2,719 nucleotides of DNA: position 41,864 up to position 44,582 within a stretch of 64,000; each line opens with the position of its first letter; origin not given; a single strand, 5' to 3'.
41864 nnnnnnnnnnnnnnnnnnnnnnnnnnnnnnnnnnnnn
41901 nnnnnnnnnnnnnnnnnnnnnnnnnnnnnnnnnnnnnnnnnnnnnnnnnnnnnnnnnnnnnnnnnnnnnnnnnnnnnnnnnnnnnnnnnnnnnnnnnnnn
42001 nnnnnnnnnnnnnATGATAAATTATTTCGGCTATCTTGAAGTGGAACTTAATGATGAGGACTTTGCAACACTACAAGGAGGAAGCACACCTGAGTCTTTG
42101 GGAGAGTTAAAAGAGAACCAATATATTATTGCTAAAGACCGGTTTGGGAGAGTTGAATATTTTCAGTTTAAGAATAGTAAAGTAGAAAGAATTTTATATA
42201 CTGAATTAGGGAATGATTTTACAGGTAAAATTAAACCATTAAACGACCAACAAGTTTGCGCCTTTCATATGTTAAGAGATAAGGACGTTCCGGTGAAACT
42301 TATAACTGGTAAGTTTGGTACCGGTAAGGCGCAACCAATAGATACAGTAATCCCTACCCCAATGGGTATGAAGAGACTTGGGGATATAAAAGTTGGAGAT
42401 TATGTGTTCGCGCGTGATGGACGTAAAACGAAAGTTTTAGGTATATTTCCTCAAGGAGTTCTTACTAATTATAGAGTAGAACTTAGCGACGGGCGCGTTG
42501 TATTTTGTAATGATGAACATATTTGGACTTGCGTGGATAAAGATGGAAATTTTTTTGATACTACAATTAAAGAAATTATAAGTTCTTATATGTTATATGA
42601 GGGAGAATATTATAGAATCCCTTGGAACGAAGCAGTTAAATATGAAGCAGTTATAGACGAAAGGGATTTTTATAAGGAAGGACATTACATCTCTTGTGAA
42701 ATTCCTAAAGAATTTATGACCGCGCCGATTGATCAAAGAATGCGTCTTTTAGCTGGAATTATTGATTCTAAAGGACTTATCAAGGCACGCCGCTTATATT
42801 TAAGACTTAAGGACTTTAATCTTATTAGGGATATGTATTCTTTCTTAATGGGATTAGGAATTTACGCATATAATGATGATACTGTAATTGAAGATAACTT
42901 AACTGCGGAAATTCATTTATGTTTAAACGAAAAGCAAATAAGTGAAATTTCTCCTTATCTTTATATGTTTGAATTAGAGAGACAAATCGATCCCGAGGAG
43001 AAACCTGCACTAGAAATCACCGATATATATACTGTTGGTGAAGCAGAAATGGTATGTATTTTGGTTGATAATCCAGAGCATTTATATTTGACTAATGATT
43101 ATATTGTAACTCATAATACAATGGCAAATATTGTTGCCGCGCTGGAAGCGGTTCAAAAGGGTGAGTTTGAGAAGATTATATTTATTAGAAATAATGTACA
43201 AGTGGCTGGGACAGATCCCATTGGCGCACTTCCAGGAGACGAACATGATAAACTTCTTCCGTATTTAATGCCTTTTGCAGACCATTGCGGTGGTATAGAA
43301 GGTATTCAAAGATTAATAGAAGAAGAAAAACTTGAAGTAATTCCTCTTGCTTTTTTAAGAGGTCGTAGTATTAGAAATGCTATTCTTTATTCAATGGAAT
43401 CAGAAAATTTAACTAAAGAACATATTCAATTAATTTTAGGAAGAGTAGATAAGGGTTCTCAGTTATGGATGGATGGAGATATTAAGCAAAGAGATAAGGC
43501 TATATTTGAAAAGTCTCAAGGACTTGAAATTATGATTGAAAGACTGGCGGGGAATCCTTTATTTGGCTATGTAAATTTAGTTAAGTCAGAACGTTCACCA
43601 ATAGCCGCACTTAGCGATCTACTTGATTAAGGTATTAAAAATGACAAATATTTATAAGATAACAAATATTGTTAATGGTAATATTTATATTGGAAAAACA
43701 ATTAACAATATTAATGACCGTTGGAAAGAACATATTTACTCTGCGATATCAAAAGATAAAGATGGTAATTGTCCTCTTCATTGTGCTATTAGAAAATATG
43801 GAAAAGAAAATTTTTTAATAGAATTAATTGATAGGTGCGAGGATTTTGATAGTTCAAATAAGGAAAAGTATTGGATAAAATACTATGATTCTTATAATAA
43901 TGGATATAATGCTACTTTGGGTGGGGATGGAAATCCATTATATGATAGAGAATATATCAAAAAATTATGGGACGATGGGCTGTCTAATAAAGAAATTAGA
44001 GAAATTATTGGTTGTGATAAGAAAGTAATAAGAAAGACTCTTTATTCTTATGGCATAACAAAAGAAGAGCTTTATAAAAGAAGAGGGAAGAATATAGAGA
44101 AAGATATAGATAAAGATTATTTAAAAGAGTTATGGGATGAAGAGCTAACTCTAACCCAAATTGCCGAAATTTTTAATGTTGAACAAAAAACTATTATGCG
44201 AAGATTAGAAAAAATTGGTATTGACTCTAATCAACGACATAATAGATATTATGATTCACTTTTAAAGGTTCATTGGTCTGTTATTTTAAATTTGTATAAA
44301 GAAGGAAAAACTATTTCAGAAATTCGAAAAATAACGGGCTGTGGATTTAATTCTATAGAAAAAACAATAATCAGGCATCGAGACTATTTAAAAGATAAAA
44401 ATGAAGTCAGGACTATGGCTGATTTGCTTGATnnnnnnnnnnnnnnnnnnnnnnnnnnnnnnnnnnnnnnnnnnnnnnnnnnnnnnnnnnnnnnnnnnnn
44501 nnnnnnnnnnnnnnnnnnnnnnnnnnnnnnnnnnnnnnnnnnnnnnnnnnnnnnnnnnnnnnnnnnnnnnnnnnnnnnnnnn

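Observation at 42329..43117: Ala1 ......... intein inserted in the PhoH P-loop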

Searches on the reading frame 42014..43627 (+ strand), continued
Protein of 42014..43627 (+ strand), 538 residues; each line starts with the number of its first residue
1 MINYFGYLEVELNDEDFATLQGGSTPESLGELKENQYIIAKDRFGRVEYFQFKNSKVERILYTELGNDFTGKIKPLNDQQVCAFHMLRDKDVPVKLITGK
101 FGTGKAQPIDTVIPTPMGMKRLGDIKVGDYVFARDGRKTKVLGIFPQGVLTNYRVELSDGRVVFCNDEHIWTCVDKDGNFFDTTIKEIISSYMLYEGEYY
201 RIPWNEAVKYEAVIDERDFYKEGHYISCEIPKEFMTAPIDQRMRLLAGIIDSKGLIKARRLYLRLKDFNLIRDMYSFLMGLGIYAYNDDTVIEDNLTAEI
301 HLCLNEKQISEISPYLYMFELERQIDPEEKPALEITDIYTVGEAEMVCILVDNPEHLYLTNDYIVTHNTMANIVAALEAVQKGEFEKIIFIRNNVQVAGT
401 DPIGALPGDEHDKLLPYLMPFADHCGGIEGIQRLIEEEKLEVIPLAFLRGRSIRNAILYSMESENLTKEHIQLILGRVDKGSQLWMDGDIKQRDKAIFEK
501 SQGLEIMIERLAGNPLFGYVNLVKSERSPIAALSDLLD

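Call 38: find_encoding_contigs(protein=P0006, flank=5000, max_places=2)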
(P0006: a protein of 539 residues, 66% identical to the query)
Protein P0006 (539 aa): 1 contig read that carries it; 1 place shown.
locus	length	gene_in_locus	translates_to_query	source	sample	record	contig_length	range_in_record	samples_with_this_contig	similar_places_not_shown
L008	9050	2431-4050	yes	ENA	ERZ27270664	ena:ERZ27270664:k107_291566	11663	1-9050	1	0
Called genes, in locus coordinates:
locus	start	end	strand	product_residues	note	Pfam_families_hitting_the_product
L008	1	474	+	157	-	?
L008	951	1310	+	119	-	-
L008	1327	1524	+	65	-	-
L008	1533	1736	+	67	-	PF13619:KTSC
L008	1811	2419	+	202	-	PF00574:CLP_protease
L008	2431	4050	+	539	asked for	PF02562:PhoH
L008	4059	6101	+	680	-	-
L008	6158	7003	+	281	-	PF00149:Metallophos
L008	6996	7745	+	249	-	-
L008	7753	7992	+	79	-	PF04973:NMN_transporter (weak)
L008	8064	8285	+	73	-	-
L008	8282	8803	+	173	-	PF01591:6PF2K (faint), PF08433:KTI12, PF13671:AAA_33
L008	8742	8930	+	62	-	-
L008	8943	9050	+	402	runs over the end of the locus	PF21189:PHA02142, PF09414:RNA_ligase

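Call 56: find_encoding_contigs(protein=P0001, flank=1000, max_places=3)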
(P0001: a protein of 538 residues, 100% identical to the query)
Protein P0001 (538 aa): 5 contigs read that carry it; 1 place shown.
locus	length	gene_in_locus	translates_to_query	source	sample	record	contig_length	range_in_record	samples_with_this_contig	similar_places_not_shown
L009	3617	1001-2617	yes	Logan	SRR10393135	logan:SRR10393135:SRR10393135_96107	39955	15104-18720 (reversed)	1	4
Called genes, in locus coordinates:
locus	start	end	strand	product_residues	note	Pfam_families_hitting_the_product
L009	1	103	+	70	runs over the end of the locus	-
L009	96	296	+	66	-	PF13619:KTSC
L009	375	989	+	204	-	PF00574:CLP_protease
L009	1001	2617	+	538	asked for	PF02562:PhoH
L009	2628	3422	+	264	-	PF01541:GIY-YIG, PF02796:HTH_7 (faint), PF13384:HTH_23 (faint), PF13936:HTH_38 (faint), PF14493:HTH_40 (faint)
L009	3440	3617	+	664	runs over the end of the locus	-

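Call 57: search_protein_families(library=phrogs, proteins=[window:42014-43627:+], max_evalue=0.001)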
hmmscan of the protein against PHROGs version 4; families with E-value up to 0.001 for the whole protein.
window:42014-43627:+ (538 aa): 8 families
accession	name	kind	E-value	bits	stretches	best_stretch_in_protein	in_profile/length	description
phrog_2765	-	other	4.2e-56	191.6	2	369-535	265-440/443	PhoH-like phosphate starvation-inducible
phrog_170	-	other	5.9e-39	135.4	1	369-530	104-269/323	PhoH-like phosphate starvation-inducible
phrog_19299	-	head and packaging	1.8e-33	117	2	97-212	23-146/702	terminase large subunit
phrog_36964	-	head and packaging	1e-14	54.6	2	103-188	89-175/890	terminase large subunit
phrog_50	-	DNA, RNA and nucleotide metabolism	1.7e-14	54.8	1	95-209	77-194/570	DnaC-like helicase loader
phrog_510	-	DNA, RNA and nucleotide metabolism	3.9e-08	33.5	1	94-194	393-494/667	DNA primase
phrog_38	-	head and packaging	8.7e-07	29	1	81-219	127-223/760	terminase large subunit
phrog_15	-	head and packaging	1.3e-06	28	1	91-184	64-158/1330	terminase large subunit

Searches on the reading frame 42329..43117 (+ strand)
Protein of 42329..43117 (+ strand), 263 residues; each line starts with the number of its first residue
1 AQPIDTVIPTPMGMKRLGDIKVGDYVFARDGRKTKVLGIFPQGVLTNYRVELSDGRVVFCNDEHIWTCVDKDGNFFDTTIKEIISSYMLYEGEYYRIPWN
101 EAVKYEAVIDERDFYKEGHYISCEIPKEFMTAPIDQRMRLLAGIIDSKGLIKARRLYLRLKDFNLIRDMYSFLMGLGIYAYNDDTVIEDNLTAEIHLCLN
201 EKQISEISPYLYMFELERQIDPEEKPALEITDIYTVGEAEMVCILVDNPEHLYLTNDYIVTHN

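Call 3: search_protein_families(library=pfam, proteins=[window:42329-43117:+], max_evalue=1)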
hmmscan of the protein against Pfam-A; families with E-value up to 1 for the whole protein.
window:42329-43117:+ (263 aa): 2 families
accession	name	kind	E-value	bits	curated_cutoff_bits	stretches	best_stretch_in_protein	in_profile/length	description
PF05203.21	Hom_end_hint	-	0.0026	18.2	32.1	1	15-52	16-52/228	Hom_end-associated Hint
PF05204.19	Hom_end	-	0.22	12.1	21.1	1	125-180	2-60/110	Homing endonuclease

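Call 6: search_solved_structures(query=window:42329-43117:+, max_evalue=10, show_alignments=3)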
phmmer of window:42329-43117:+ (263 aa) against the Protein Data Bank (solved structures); distinct sequences matched with E-value up to 10: 6.
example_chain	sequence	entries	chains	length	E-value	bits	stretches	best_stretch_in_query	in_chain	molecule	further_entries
6riz_A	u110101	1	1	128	1e-14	57.9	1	4-74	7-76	gp41-1 intein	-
6bs8_A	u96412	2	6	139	1.6e-12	50.7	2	3-67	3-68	Replicative DNA helicase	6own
6qaz_A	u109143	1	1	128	8.2e-12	48.4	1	4-71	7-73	cyanophage-like gp41-1 intein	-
6rix_A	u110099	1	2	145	7e-11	45.3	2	4-67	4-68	Replicative DNA helicase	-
6riy_A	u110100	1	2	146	1.8e-10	44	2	4-67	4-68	Replicative DNA helicase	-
8j4i_A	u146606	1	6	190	0.91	12.2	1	40-101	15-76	Prohibitin-2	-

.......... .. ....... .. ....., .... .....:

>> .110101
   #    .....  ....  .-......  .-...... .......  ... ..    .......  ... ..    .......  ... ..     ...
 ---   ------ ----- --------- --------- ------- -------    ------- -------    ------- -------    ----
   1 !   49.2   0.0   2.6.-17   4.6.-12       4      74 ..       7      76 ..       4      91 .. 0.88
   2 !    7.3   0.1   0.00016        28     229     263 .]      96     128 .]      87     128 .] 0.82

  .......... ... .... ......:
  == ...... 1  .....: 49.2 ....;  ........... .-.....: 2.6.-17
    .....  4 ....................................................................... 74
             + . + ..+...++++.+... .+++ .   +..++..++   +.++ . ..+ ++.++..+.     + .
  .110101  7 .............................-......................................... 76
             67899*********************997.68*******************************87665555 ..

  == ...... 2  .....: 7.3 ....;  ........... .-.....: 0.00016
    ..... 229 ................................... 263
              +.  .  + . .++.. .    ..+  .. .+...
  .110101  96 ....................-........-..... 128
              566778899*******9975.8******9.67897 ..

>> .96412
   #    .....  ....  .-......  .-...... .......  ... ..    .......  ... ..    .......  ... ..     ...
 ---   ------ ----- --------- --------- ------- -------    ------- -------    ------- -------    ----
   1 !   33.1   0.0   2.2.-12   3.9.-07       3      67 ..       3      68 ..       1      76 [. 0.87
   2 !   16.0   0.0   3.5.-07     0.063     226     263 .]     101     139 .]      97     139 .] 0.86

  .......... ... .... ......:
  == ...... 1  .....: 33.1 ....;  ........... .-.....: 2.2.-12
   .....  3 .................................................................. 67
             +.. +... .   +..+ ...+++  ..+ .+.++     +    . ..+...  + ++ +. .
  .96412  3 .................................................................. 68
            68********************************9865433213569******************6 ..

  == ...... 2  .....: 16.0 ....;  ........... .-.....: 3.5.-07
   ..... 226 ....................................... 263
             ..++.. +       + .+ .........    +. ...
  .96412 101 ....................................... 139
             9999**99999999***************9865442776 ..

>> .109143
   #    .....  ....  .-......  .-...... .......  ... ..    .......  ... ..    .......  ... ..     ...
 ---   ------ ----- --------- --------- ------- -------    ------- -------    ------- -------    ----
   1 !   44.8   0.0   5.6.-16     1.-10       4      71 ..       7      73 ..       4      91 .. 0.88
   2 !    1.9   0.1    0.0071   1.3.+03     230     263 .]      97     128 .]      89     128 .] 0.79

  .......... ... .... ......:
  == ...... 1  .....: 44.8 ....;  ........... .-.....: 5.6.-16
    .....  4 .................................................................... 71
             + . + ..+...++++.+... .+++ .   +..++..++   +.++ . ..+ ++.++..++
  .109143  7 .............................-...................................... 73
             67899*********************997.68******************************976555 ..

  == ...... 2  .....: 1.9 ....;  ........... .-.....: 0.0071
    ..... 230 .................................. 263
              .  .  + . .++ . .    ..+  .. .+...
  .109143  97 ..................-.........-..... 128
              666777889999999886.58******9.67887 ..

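Call 43: predict_structure(alignment_id=A1)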
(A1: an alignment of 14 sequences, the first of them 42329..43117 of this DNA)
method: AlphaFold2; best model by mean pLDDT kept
length: 263 residues; sequences in the alignment: 14
mean_pLDDT: 91.1   pTM: 0.86
mean pLDDT of the five models: 91.1, 89.6, 89.3, 87.3, 87.2
residues with pLDDT >= 90: 206; 70-90: 47; 50-70: 10; < 50: 0
segments of 3 or more residues with pLDDT < 50: none
pLDDT, mean of each block of 10 residues (from residue 1): 93 90 94 95 96 93 93 91 94 91 80 92 92 92 96 94 93 94 68 91 94 89 93 96 92 88 72
secondary structure, 60 per line:
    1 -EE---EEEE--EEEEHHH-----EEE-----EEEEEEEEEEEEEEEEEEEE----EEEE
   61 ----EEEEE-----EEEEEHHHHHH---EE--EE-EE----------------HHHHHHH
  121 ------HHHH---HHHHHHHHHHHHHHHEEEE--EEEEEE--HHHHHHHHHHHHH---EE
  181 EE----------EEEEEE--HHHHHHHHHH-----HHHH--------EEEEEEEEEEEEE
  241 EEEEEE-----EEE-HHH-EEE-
elements in order: E7-10 E13-16 E25-27 E33-52 E57-60 E65-69 E75-79 H80-85 H114-120 H127-130 H134-148 E149-152 E155-160 H163-175 E179-182 E193-198 H201-210 H216-219 E228-246 E252-254 E260-262

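Call 45: fold_search(model_id=the predicted structure, library=pdb)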
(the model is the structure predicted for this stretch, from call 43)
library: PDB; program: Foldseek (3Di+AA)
matches with E <= 10: 373; with E <= 0.001: 46
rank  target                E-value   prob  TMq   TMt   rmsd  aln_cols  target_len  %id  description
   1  1ef0_B                3.4e-12  1.00  0.70  0.49   8.4       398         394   13  CRYSTAL STRUCTURE OF PI-SCEI MINIPRECURSOR (released 2000-06-07)
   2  1dfa                  7.2e-12  1.00  0.74  0.50   6.6       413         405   13  CRYSTAL STRUCTURE OF PI-SCEI IN C2 SPACE GROUP (released 1999-12-08)
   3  1vde_B                7.2e-12  1.00  0.69  0.44   9.6       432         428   12  PI-SCEI, A HOMING ENDONUCLEASE WITH PROTEIN SPLICING ACTIVITY (released 1998-04-08)
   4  1lws_A                1.1e-11  1.00  0.67  0.43   9.6       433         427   13  Crystal structure of the intein homing endonuclease PI-SceI bound to its recognition sequence (released 2002-09-27)
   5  1jva_A                2.1e-11  1.00  0.69  0.44   9.8       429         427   12  CRYSTAL STRUCTURE OF THE VMA1-DERIVED ENDONUCLEASE BEARING THE N AND C EXTEIN PROPEPTIDES (released 2002-08-29)
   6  1jva_B                4.2e-11  1.00  0.70  0.45   9.1       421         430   12  CRYSTAL STRUCTURE OF THE VMA1-DERIVED ENDONUCLEASE BEARING THE N AND C EXTEIN PROPEPTIDES (released 2002-08-29)
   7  1lwt_A                4.2e-11  1.00  0.68  0.42   9.5       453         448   12  Crystal structure of the intein homing endonuclease PI-SceI bound to its substrate DNA (Ca2+ free) (released 2002-09-27)
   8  1um2_B                5.0e-11  1.00  0.70  0.46   9.4       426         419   12  Crystal Structure of the Vma1-Derived Endonuclease with the Ligated Extein Segment (released 2004-09-22)
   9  1ef0_A                5.0e-11  1.00  0.67  0.44   9.3       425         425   12  CRYSTAL STRUCTURE OF PI-SCEI MINIPRECURSOR (released 2000-06-07)
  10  1vde_A                6.7e-11  1.00  0.68  0.44   9.6       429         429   12  PI-SCEI, A HOMING ENDONUCLEASE WITH PROTEIN SPLICING ACTIVITY (released 1998-04-08)
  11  1um2_A                1.1e-10  1.00  0.70  0.46   9.4       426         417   13  Crystal Structure of the Vma1-Derived Endonuclease with the Ligated Extein Segment (released 2004-09-22)
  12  7qsu                  8.2e-10  1.00  0.63  0.48   7.0       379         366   13  Crystal structure of homing endonuclease-associated TliVMA intein (C1A, d333-339) (released 2022-03-30)
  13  7qss                  1.3e-08  1.00  0.58  0.39  10.6       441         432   11  Crystal structure of homing endonuclease-associated TliVMA intein (C1A) (released 2022-03-30)
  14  6riy_A                4.4e-08  1.00  0.42  0.82   5.3       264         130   18  Crystal structure of MchDnaB-1 intein (N145AA) (released 2020-05-13)
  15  7qst                  5.6e-08  1.00  0.53  0.41   8.7       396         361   11  Crystal structure of homing endonuclease-associated PhoVMA intein (C1A) (released 2022-03-30)
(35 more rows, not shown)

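Call 60: search_protein_representatives(protein=window:42329-43117:+)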
Query: 263 residues. Proteins with E-value up to 0.001 (for the whole library): 12799; up to 1e-10: 6394; up to 1e-30: 120. The best 150 are listed.
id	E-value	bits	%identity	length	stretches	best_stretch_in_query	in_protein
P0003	1.9e-152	522.6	83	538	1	1-263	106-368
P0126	8.3e-57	209.0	37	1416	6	2-107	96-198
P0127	1.0e-50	189.1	38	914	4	2-106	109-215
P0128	5.0e-49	183.5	36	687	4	4-151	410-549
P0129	3.0e-46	174.4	86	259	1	1-87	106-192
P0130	2.3e-45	171.6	36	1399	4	2-70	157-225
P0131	3.2e-45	171.1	33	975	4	2-105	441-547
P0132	3.8e-45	170.8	38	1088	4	10-178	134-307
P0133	8.5e-45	169.7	33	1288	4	4-159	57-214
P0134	3.8e-44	167.5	31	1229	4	1-72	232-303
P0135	4.1e-44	167.4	45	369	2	1-187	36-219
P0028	8.2e-44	166.4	43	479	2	1-115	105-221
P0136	1.4e-43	165.7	39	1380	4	12-75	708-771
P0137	1.6e-42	162.2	36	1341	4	15-76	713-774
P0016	2.2e-42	161.7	41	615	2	1-116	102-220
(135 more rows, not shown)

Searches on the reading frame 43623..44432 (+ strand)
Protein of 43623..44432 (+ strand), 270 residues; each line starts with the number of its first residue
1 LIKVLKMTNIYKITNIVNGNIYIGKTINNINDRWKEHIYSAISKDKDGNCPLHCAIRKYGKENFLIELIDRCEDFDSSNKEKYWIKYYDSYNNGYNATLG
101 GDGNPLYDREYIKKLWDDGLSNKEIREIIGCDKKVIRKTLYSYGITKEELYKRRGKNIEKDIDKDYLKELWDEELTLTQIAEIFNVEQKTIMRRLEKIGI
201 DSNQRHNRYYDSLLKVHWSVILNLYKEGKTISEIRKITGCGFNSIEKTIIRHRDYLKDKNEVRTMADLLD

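Call 42: search_protein_families(library=pfam, proteins=[window:43623-44432:+], max_evalue=0.01)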
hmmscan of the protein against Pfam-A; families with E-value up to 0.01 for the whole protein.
window:43623-44432:+ (270 aa): 11 families
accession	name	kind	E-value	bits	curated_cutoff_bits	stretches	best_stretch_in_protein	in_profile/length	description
PF01541.30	GIY-YIG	-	1.6e-09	38.3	22.6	1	9-96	3-78/78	GIY-YIG catalytic domain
PF13936.12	HTH_38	-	9.8e-07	28.9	27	0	106-136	7-37/44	Helix-turn-helix domain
PF13384.12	HTH_23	-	1.9e-06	27.9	24.6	0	221-248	10-37/50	Homeodomain-like domain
PF02796.21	HTH_7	-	8.4e-06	26.3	23.8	0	218-241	11-34/45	Helix-turn-helix domain of resolvase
PF14493.12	HTH_40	-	1.4e-05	25.7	27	0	169-198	7-36/89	Helix-turn-helix domain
PF13411.12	MerR_1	-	0.0002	21.8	21.6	0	176-237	2-65/69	MerR HTH family regulatory protein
PF04545.22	Sigma70_r4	-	0.00042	20.2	24.1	1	166-197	12-43/50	Sigma-70, region 4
PF13518.12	HTH_28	-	0.00049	20.6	25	0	169-194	8-32/52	Helix-turn-helix domain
PF07750.17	GcrA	-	0.0032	18.3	26.9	0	110-130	9-29/155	GcrA cell cycle regulator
PF04297.20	UPF0122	-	0.0067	17.1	22.7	0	164-197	23-56/101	Putative helix-turn-helix protein, YlxM / p13 like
PF12840.13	HTH_20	-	0.0085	16.5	27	0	172-197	16-41/51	Helix-turn-helix domain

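Call 57: search_protein_families(library=phrogs, proteins=[window:43623-44432:+], max_evalue=0.001)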
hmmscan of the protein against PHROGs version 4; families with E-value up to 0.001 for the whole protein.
window:43623-44432:+ (270 aa): 21 families
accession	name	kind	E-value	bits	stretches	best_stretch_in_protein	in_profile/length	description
phrog_7168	-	DNA, RNA and nucleotide metabolism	3.4e-27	96.6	1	7-215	1-219/284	homing endonuclease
phrog_314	-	DNA, RNA and nucleotide metabolism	5.2e-22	79.5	1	6-193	177-319/574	homing endonuclease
phrog_5123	-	DNA, RNA and nucleotide metabolism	4.8e-20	73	1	7-110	1-102/152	homing endonuclease with GIY-YIG motif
phrog_19446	-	DNA, RNA and nucleotide metabolism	2.8e-14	54.2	1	7-110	1-104/254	homing endonuclease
phrog_323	-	transcription regulation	2e-09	38.5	1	109-260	102-251/319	transcriptional regulator, D5-like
phrog_8446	-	DNA, RNA and nucleotide metabolism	3.4e-09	37.7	1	157-252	9-96/211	HNH endonuclease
phrog_3404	-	DNA, RNA and nucleotide metabolism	2.5e-08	35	1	7-93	2-85/235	HNH endonuclease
phrog_125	-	DNA, RNA and nucleotide metabolism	4.4e-08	34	0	167-209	172-214/254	DNA invertase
phrog_664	-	DNA, RNA and nucleotide metabolism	4.3e-07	31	1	110-206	43-132/210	DNA binding protein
phrog_7545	-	DNA, RNA and nucleotide metabolism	8.3e-07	30.3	1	163-210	6-54/160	HNH endonuclease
phrog_4645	-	DNA, RNA and nucleotide metabolism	8.9e-07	29.3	1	174-251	5-79/308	endonuclease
phrog_9217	-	transcription regulation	2.7e-06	28.5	0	117-146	50-79/111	transcriptional regulator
phrog_9759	-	DNA, RNA and nucleotide metabolism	3.1e-06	28.4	0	161-215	5-58/242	DNA binding protein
phrog_6831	-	transcription regulation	3.7e-06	27.8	0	109-136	8-35/68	transcriptional regulator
phrog_4494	-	unknown function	5.5e-06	27.9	1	109-208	8-108/109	-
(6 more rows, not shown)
